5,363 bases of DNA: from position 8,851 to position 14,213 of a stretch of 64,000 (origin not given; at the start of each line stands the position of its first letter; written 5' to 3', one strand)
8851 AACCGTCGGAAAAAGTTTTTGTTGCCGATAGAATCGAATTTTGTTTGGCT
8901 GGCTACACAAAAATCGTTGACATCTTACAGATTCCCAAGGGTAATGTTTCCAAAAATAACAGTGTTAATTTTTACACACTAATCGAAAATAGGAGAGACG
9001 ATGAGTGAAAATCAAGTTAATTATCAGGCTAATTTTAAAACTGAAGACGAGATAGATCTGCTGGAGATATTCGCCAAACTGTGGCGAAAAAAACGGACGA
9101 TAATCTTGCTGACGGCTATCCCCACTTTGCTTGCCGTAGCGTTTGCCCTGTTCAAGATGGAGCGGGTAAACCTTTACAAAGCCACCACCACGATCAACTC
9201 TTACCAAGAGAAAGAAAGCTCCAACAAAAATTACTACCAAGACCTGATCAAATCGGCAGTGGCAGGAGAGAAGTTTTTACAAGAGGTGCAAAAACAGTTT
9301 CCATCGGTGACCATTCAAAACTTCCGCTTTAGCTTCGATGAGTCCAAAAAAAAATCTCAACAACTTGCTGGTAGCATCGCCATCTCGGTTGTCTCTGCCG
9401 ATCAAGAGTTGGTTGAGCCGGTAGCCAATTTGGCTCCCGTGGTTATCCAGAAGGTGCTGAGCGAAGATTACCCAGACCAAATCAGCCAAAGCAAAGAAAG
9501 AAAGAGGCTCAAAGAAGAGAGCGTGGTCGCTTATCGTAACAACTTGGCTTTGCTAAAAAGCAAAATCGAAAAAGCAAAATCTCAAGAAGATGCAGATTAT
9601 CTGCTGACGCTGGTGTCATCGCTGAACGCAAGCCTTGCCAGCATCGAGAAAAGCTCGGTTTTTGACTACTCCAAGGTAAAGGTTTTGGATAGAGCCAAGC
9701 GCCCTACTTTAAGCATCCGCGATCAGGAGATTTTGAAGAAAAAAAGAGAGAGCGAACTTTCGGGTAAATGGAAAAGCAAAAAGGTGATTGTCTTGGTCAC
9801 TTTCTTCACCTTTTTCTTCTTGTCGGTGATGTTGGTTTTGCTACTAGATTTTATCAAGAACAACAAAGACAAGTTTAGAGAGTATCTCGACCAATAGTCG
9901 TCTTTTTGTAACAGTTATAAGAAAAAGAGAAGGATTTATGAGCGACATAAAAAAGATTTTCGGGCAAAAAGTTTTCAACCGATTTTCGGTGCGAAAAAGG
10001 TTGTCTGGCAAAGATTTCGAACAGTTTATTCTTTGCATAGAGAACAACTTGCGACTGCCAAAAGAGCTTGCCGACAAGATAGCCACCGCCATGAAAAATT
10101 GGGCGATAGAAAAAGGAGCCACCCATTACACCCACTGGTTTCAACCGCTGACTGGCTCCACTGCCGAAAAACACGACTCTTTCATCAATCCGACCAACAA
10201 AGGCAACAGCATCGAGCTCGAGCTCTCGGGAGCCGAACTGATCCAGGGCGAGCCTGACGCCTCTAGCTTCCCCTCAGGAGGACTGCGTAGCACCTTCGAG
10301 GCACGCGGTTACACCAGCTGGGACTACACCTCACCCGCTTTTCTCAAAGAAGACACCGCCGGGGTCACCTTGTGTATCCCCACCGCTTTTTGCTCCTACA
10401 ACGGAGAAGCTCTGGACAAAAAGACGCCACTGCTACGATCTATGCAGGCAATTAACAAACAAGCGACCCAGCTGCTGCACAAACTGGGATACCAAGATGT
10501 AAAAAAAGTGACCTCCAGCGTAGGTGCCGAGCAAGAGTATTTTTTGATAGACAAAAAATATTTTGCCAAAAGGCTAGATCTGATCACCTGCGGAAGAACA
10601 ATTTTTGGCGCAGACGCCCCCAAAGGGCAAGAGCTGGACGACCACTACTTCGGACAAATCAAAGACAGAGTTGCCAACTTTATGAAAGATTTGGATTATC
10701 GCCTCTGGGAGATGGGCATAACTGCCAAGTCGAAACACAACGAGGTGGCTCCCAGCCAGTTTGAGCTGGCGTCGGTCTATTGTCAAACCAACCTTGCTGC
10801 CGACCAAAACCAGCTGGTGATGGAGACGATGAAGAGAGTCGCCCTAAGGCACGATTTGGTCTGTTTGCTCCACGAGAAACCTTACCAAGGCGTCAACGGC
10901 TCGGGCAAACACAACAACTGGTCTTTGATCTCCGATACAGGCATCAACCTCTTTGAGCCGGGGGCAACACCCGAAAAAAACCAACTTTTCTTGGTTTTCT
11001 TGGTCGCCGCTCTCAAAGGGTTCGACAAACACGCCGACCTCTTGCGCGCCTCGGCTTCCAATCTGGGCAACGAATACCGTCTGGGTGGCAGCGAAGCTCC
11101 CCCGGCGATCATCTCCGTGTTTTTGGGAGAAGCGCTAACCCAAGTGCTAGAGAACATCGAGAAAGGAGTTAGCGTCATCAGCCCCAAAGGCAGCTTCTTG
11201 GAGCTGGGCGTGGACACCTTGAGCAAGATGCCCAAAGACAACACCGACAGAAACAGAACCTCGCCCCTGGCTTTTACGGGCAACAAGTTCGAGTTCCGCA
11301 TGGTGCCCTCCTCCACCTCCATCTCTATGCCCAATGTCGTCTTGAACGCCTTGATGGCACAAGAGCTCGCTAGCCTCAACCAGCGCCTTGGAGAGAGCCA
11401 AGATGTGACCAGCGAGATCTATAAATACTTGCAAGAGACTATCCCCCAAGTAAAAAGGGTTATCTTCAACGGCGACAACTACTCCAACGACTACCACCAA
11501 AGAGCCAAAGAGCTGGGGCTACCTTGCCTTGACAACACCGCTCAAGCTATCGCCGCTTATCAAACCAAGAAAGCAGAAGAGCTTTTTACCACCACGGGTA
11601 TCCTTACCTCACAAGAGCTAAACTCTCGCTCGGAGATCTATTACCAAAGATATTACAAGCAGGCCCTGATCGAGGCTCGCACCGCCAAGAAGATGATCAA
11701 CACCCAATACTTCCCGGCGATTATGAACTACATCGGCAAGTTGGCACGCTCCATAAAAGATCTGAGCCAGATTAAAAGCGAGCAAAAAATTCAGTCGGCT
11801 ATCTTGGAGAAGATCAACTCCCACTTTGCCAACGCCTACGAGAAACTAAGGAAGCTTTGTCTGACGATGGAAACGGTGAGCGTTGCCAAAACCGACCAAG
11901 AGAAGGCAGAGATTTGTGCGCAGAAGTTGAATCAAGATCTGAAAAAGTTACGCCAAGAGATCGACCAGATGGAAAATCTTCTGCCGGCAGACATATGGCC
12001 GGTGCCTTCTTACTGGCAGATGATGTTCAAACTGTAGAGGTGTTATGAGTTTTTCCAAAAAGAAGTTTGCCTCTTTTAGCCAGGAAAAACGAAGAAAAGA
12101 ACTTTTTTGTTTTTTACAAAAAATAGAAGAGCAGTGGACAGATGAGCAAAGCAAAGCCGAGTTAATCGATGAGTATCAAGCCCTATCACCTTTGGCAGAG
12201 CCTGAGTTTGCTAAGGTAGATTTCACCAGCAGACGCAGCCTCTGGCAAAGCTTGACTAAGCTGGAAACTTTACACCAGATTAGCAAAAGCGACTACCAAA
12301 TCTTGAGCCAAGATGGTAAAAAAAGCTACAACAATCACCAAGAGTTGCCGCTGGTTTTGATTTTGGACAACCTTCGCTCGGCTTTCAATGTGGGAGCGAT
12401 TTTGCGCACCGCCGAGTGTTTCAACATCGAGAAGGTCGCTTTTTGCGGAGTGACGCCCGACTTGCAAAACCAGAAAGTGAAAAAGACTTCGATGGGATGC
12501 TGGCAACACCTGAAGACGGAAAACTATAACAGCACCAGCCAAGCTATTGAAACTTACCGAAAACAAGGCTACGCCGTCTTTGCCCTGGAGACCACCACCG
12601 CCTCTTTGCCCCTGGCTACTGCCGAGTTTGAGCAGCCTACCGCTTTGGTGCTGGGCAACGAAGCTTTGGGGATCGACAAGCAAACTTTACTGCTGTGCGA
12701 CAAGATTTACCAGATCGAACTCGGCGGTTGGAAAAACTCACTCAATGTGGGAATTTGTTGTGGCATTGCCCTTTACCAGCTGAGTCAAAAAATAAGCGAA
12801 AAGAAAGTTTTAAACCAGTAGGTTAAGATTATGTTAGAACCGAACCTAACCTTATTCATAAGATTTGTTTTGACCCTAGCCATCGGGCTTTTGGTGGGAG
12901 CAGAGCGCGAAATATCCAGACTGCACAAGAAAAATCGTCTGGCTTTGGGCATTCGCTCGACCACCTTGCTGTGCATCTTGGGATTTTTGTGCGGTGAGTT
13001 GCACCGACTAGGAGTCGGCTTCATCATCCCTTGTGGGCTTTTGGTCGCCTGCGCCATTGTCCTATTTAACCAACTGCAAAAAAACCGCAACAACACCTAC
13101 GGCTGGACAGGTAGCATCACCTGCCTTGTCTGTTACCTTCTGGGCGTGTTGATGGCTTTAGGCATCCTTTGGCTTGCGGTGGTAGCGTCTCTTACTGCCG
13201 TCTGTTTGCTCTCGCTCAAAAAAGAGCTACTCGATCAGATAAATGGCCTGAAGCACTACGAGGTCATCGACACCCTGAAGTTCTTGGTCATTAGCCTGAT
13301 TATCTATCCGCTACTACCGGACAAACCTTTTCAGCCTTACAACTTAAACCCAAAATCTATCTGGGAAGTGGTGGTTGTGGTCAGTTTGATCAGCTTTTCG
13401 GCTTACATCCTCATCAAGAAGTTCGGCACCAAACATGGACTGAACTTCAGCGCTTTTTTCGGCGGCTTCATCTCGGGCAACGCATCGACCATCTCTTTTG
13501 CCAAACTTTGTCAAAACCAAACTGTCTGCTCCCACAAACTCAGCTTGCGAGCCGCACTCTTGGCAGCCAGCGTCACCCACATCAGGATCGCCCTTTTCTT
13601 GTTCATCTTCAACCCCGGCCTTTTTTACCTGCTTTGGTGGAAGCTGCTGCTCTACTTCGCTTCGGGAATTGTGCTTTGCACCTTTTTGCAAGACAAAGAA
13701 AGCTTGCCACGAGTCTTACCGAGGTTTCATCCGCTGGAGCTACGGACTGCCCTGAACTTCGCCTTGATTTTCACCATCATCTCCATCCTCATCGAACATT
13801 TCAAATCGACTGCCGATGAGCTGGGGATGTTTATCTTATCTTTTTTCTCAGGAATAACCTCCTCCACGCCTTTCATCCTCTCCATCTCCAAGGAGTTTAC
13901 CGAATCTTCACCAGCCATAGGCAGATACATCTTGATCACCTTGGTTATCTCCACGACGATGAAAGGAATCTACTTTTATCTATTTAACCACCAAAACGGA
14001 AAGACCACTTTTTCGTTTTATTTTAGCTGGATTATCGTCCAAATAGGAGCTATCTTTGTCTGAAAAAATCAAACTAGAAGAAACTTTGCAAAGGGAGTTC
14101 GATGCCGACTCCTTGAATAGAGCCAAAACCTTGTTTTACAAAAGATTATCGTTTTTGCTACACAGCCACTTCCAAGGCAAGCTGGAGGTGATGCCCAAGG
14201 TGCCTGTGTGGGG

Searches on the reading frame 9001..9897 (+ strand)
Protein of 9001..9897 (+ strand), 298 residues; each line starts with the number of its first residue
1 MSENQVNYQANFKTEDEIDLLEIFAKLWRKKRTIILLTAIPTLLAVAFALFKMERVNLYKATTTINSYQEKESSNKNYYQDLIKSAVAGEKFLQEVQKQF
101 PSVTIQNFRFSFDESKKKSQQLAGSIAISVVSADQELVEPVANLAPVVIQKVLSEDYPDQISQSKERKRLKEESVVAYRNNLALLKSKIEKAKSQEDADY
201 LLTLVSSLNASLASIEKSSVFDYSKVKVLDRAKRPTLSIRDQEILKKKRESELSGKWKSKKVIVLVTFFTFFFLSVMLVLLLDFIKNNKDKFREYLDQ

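Call 75: search_protein_families(library=pfam, proteins=[window:9001-9897:+], max_evalue=0.00001)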
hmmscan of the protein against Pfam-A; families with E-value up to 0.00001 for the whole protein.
window:9001-9897:+ (298 aa): 1 family
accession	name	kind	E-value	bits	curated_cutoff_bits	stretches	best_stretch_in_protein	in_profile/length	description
PF02706.20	Wzz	-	1.3e-10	41.9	25.5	1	16-85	1-63/91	Chain length determinant protein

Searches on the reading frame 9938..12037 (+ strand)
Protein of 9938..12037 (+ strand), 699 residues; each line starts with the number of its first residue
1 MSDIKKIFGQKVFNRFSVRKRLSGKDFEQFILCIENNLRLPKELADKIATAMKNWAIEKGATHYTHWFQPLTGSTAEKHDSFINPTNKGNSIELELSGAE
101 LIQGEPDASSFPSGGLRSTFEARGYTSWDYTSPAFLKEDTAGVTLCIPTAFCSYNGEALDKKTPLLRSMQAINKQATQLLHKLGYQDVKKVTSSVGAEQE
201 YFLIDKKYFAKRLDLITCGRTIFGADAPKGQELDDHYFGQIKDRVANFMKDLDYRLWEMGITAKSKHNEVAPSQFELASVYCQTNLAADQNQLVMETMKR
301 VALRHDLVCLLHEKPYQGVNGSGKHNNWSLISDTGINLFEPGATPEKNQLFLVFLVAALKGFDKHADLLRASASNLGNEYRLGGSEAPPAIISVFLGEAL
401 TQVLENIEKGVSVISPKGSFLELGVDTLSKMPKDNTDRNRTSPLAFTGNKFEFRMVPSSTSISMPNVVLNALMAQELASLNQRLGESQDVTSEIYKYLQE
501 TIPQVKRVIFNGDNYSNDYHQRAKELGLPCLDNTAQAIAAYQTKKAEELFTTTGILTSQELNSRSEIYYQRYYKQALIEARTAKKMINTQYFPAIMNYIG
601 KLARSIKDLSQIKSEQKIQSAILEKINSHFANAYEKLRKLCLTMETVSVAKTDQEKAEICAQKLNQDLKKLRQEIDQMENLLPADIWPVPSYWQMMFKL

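Call 75: search_protein_families(library=pfam, proteins=[window:9938-12037:+], max_evalue=0.00001)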
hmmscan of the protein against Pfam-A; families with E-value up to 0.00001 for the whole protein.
window:9938-12037:+ (699 aa): 3 families
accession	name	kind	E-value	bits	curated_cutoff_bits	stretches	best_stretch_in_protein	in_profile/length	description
PF12437.13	GSIII_N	-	3.3e-73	245.1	25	1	5-168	2-160/160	Glutamine synthetase type III N terminal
PF18318.6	Gln-synt_C-ter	-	5.6e-33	113.6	22.7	1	494-608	2-116/118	Glutamine synthetase C-terminal domain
PF00120.29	Gln-synt_C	-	3.7e-22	79.3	24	1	181-380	16-202/344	Glutamine synthetase, catalytic domain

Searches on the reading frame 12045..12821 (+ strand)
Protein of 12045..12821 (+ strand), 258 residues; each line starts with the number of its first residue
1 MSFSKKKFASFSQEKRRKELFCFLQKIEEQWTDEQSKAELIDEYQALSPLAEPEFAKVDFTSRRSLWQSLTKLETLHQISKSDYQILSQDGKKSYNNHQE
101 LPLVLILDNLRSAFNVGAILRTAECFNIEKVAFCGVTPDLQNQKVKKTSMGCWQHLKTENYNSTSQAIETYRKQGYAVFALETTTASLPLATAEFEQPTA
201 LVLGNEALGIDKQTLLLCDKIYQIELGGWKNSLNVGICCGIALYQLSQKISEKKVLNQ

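Call 75: search_protein_families(library=pfam, proteins=[window:12045-12821:+], max_evalue=0.00001)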
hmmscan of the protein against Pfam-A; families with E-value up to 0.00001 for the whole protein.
window:12045-12821:+ (258 aa): 1 family
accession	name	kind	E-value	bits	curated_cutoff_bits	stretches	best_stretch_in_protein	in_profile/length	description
PF00588.24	SpoU_methylase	-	3.6e-33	115.1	29.7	1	103-244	2-142/142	SpoU rRNA Methylase family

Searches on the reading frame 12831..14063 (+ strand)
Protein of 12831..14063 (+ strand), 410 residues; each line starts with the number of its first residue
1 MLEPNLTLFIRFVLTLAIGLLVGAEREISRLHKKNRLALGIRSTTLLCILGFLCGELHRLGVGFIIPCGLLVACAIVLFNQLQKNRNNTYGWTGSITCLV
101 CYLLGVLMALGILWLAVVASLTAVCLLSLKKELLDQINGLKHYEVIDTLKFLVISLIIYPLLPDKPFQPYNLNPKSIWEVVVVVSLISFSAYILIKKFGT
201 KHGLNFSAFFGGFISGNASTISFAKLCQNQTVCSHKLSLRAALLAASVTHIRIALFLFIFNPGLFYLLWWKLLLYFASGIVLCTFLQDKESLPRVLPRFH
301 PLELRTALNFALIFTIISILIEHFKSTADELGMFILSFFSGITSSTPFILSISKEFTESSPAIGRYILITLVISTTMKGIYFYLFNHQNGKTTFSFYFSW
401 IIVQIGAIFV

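Call 75: search_protein_families(library=pfam, proteins=[window:12831-14063:+], max_evalue=0.00001)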
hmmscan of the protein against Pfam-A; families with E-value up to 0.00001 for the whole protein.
window:12831-14063:+ (410 aa): 2 families
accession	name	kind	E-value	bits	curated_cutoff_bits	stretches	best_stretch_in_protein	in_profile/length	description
PF13194.11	DUF4010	-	7e-38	130.9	30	1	182-384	1-208/210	Domain of unknown function (DUF4010)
PF02308.21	MgtC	-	4.8e-14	53.2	31.4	1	13-133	2-118/121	MgtC family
